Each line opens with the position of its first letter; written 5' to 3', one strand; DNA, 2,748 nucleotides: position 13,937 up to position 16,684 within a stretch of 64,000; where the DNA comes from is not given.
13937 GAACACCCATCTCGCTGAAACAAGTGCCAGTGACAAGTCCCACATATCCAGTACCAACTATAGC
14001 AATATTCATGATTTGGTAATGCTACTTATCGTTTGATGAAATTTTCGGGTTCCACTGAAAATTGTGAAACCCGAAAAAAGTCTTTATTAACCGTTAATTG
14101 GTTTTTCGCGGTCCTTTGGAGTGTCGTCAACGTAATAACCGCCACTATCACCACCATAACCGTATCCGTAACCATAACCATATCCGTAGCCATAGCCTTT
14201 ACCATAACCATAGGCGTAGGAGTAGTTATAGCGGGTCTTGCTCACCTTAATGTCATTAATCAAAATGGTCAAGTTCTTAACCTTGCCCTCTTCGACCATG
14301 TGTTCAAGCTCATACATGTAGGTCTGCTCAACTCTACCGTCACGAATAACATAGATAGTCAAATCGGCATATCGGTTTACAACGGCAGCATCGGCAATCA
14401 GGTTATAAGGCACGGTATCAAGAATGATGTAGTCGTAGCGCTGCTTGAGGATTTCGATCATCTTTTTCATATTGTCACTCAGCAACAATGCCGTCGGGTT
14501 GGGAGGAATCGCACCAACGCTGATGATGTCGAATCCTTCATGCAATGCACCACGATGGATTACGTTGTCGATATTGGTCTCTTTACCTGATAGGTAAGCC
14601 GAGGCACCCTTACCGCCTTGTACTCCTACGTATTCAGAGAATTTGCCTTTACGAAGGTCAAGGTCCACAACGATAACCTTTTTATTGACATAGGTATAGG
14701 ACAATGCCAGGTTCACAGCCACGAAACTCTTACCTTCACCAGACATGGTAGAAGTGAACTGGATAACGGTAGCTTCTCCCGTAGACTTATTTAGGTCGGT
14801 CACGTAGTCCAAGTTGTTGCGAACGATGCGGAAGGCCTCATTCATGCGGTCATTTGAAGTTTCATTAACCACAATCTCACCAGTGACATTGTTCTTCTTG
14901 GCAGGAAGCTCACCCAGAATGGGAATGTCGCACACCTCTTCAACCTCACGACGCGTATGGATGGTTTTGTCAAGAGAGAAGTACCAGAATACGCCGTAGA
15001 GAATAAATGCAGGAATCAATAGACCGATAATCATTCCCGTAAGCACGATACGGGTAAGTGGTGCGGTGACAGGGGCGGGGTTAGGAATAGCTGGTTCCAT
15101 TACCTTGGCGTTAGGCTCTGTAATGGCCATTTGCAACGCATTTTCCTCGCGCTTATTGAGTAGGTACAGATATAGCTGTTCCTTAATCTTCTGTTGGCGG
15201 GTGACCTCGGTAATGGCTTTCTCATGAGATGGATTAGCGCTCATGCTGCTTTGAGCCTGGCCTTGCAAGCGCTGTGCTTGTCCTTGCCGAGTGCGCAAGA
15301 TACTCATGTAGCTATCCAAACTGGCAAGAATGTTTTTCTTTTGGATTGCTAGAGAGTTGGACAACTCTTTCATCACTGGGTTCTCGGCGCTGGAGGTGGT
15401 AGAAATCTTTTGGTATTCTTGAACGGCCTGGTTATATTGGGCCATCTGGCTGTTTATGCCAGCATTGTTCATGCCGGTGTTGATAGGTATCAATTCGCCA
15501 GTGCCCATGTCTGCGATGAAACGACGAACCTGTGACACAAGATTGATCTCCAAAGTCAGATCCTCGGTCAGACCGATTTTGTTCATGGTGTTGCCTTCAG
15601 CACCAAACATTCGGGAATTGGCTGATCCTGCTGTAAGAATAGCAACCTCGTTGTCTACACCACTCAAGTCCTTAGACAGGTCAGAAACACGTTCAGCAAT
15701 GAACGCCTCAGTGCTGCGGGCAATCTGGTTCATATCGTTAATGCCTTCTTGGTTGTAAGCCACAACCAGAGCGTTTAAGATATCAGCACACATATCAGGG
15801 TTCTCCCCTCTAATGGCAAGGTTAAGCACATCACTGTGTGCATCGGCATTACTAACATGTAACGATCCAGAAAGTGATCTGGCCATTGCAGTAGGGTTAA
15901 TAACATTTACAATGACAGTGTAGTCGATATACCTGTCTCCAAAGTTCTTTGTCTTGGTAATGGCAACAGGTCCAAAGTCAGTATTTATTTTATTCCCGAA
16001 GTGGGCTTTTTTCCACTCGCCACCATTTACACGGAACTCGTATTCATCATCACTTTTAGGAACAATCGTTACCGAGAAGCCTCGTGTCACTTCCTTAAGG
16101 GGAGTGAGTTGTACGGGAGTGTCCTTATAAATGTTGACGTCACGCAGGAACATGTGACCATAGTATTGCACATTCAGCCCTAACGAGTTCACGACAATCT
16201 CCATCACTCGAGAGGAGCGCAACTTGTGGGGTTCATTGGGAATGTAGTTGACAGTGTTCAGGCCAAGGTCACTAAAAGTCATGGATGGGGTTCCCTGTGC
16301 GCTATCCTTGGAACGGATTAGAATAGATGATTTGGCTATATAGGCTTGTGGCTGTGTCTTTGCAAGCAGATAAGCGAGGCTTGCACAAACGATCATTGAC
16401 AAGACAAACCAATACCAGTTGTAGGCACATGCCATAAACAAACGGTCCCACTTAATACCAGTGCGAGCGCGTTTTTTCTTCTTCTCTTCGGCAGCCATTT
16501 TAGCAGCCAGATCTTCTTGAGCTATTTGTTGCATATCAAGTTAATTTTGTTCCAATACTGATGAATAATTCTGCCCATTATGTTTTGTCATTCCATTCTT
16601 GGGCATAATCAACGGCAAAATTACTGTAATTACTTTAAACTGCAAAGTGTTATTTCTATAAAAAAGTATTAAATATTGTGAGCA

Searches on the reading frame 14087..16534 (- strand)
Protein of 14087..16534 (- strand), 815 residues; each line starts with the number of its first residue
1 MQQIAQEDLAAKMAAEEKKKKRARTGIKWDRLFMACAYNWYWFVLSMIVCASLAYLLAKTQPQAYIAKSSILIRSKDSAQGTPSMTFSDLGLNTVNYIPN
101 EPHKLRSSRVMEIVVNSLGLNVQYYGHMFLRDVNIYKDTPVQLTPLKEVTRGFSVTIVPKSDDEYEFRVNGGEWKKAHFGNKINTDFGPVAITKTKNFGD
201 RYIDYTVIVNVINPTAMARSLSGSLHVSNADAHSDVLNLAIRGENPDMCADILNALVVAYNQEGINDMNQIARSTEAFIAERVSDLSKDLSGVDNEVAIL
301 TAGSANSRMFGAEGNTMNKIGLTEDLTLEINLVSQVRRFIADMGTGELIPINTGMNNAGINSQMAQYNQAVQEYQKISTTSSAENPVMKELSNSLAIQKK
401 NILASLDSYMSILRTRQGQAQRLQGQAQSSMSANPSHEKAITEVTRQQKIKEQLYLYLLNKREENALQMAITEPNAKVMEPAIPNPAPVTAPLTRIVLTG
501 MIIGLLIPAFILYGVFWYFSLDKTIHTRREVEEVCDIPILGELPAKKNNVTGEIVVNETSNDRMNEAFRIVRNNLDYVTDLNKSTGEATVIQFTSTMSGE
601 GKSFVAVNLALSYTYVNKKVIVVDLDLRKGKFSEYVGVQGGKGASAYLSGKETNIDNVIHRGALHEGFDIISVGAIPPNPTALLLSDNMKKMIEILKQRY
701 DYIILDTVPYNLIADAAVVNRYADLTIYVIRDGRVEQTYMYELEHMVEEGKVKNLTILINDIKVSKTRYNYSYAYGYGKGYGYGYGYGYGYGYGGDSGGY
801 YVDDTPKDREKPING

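Call 9: search_protein_families(library=pfam, proteins=[window:14087-16534:-], max_evalue=0.01)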
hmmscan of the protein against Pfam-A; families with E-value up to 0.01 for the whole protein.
window:14087-16534:- (815 aa): 6 families
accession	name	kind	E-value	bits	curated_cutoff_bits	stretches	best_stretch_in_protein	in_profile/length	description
PF13614.12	AAA_31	-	6.7e-08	33.1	27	1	589-713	2-132/177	AAA domain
PF01656.29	CbiA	-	4.3e-06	27.1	25.4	1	593-696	3-62/125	CobQ/CobB/MinD/ParA nucleotide binding domain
PF13807.11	GNVR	-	1e-05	25.8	27.7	1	439-507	4-72/82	G-rich domain on putative tyrosine kinase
PF09140.17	MipZ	-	1.5e-05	24.9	20.7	1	591-735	3-134/262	ATPase MipZ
PF10609.15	ParA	-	0.0001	22.2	27.1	1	590-707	5-119/246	NUBPL iron-transfer P-loop NTPase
PF02706.20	Wzz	-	0.0068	17.1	25.5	1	31-117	7-90/91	Chain length determinant protein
